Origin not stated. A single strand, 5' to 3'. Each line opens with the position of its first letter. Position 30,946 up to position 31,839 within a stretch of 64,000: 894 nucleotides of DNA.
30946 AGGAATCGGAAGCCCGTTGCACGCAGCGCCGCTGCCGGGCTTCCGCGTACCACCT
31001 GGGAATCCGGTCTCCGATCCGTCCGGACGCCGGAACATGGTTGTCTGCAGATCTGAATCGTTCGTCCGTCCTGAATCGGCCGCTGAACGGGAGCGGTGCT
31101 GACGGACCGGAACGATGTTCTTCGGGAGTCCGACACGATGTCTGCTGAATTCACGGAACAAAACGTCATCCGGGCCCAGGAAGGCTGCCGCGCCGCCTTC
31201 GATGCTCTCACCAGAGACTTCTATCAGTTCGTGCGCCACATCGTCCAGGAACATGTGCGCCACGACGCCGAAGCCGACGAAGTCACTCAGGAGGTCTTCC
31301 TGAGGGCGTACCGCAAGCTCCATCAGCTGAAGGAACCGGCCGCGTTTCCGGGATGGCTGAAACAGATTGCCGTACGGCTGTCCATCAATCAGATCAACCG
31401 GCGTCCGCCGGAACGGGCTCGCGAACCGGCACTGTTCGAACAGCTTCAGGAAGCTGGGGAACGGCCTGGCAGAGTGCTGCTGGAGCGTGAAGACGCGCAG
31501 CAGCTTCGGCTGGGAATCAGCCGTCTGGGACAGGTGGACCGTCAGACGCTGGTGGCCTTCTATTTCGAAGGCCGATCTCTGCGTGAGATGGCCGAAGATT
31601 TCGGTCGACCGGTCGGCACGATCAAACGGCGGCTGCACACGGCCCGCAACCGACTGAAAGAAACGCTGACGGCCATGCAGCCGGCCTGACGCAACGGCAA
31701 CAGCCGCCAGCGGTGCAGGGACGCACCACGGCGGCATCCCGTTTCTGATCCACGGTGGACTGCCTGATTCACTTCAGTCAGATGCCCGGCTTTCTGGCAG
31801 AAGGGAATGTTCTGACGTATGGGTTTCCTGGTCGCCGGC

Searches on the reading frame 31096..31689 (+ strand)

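Call 86: search_protein_families(library=pfam, max_evalue=0.001, proteins=[window:31096-31689:+])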
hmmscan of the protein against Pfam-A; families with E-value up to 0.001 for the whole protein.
window:31096-31689:+ (197 aa): 6 families
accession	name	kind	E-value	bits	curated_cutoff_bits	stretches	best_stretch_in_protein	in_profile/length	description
PF04542.20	Sigma70_r2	-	6.2e-12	45.6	24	1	40-103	3-68/71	Sigma-70 region 2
PF08281.18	Sigma70_r4_2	-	3.2e-09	36.7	25.7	1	135-187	2-54/54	Sigma-70, region 4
PF04545.22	Sigma70_r4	-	1.9e-08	34.1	24.1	1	142-189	3-50/50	Sigma-70, region 4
PF07638.17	Sigma70_ECF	-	1.6e-05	25.3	21.1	1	27-191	11-183/185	ECF sigma factor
PF19575.5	HTH_58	-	0.00021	21.5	23.8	0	150-187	17-54/62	Helix-turn-helix domain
PF13936.12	HTH_38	-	0.0005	20.2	27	0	142-181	3-42/44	Helix-turn-helix domain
